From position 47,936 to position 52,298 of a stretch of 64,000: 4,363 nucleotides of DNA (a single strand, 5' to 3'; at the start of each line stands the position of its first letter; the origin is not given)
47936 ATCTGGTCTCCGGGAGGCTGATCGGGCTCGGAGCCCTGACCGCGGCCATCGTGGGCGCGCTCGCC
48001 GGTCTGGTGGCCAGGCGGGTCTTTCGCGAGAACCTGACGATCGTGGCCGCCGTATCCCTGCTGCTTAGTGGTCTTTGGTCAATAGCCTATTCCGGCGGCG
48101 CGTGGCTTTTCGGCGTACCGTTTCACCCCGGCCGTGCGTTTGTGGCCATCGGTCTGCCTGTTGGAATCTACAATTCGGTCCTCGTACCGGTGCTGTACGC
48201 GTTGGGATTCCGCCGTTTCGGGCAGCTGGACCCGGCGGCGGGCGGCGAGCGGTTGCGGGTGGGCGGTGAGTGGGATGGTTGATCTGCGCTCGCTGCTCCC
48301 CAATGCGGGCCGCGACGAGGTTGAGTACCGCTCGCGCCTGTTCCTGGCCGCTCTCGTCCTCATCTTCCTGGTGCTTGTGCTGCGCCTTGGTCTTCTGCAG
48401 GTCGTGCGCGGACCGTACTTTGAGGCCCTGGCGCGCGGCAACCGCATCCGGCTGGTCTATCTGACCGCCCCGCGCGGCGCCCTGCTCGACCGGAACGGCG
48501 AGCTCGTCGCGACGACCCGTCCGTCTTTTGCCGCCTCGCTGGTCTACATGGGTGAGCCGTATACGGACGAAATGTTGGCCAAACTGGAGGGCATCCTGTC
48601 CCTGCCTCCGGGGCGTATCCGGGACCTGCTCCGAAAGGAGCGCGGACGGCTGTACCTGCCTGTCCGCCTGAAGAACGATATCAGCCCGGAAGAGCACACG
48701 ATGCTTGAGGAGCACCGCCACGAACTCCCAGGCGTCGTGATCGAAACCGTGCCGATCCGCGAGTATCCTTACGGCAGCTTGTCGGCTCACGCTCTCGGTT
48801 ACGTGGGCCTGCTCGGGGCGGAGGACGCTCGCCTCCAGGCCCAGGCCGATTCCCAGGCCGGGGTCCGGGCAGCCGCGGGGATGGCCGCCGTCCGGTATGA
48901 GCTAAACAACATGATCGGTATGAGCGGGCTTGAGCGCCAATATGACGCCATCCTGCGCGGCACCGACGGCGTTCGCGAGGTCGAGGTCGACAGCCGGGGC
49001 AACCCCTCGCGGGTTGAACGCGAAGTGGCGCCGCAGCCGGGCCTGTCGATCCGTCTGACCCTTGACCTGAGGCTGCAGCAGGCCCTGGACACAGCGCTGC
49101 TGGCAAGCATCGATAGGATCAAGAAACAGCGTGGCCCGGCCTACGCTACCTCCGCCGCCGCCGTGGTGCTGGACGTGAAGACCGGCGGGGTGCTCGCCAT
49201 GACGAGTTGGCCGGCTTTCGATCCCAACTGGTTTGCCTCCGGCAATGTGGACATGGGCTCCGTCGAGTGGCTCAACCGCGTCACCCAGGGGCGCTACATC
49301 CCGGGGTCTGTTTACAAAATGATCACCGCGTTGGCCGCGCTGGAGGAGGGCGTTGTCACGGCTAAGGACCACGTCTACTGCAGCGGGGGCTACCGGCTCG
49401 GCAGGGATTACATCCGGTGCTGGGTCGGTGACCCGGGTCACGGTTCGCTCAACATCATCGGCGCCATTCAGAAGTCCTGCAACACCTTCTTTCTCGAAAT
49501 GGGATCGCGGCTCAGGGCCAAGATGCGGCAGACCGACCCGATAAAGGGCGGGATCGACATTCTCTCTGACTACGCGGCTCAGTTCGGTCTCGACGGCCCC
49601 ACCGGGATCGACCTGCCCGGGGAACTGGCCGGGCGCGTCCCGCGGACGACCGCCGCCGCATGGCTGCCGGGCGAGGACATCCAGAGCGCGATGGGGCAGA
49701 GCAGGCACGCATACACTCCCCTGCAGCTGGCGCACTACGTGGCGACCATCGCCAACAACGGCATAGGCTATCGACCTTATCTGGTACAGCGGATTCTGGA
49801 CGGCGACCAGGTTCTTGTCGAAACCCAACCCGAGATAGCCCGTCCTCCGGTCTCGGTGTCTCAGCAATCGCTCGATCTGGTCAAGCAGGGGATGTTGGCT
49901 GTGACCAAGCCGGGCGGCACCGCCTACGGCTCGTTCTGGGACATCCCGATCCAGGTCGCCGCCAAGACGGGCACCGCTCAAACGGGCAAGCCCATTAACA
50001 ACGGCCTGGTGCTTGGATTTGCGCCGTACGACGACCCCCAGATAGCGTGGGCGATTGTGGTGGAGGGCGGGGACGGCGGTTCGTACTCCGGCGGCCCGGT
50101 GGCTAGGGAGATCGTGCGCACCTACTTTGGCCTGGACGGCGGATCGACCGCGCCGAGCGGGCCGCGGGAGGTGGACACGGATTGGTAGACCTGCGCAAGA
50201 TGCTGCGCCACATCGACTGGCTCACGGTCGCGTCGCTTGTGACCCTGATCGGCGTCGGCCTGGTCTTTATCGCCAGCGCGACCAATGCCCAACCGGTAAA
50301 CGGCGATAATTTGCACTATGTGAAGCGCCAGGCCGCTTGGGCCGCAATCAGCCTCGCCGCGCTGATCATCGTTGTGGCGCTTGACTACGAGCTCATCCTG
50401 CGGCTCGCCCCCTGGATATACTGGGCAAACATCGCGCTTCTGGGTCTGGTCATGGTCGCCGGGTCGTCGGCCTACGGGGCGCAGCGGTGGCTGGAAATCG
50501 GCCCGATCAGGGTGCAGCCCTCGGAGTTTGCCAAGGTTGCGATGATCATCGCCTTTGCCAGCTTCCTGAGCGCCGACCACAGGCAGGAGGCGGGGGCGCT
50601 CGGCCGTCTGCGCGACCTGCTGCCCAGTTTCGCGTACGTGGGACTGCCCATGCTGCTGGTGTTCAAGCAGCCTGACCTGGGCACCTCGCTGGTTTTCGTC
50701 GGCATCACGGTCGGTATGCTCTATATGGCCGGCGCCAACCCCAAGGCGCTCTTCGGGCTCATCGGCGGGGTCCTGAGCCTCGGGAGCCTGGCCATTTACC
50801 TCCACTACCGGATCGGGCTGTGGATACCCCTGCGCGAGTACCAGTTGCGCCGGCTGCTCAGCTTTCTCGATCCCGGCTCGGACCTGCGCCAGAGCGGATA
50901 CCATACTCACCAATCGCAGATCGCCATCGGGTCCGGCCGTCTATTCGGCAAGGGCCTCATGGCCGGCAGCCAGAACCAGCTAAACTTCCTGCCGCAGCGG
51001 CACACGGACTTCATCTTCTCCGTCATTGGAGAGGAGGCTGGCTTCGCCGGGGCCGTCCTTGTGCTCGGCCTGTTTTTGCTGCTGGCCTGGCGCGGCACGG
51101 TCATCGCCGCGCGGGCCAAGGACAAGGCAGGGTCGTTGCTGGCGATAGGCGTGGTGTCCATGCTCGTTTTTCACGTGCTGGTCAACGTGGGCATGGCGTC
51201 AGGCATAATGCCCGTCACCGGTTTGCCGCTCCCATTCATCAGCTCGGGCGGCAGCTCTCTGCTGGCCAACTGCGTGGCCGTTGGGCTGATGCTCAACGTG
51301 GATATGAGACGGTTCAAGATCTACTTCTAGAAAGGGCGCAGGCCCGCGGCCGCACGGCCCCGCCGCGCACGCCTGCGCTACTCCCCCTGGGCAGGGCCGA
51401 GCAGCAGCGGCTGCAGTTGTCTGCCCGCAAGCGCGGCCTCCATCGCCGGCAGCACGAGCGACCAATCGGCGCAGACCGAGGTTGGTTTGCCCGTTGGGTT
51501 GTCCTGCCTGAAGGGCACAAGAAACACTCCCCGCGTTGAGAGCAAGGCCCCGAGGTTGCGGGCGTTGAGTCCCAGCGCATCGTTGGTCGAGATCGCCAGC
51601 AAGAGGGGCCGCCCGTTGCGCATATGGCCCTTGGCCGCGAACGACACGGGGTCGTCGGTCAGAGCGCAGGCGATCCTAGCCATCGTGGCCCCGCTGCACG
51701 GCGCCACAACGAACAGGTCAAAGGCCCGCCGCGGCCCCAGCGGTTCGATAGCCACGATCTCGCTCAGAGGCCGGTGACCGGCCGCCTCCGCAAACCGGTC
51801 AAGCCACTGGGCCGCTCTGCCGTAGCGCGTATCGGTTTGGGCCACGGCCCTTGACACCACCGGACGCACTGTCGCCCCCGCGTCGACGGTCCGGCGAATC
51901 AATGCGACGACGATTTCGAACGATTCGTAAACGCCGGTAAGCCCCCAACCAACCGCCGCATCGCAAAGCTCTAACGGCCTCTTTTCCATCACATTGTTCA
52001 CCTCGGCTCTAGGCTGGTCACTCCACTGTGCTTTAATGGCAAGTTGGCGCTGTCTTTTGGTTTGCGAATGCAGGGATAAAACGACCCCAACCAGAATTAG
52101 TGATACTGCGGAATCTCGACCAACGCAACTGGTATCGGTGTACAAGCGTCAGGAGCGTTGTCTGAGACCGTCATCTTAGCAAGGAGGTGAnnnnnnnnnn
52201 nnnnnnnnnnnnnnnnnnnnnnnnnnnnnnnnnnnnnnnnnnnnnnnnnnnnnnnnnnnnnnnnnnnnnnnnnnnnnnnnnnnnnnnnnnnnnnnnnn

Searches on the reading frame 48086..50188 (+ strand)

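Call 32: search_protein_families(library=pfam, proteins=[window:48086-50188:+], max_evalue=0.00001)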
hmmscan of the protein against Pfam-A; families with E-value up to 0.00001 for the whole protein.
window:48086-50188:+ (700 aa): 2 families
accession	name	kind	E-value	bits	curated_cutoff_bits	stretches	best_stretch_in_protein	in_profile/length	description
PF00905.27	Transpeptidase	-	3.4e-63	214.1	22.1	1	358-678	2-295/299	Penicillin binding protein transpeptidase domain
PF03717.20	PBP_dimer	-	1.5e-39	136.7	24.4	1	127-309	3-177/180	Penicillin-binding Protein dimerisation domain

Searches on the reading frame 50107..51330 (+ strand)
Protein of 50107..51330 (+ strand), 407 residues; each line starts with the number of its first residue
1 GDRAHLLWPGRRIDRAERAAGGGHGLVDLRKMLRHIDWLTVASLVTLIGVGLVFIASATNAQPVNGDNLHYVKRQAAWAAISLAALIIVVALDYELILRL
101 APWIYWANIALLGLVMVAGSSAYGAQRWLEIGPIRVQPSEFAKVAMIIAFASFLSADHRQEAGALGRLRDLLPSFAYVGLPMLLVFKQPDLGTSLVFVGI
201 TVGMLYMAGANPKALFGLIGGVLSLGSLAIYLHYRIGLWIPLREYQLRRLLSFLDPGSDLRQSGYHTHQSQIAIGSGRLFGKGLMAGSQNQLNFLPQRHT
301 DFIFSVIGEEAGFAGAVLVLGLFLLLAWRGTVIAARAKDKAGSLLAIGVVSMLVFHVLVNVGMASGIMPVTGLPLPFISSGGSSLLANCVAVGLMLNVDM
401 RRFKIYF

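Call 33: search_protein_families(library=pfam, proteins=[window:50107-51330:+], max_evalue=0.00001)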
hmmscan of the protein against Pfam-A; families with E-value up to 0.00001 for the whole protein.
window:50107-51330:+ (407 aa): 1 family
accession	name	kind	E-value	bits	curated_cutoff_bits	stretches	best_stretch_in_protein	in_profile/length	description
PF01098.24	FTSW_RODA_SPOVE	-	9.7e-104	347.6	26.4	1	40-401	6-353/356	Cell cycle protein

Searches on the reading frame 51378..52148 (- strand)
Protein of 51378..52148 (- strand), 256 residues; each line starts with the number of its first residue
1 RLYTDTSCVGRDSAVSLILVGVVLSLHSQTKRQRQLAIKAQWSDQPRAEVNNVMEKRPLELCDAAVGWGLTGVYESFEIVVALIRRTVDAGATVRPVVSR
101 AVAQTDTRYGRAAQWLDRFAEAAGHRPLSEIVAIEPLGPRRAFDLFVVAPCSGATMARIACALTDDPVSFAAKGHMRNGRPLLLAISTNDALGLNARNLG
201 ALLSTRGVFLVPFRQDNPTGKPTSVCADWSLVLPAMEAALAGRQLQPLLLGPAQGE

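Call 33: search_protein_families(library=pfam, proteins=[window:51378-52148:-], max_evalue=0.00001)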
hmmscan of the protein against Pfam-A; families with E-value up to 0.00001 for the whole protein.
window:51378-52148:- (256 aa): 1 family
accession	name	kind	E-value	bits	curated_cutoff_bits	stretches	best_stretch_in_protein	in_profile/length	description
PF02441.25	Flavoprotein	-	2.1e-21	76.6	22.7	1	66-217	3-131/162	Flavoprotein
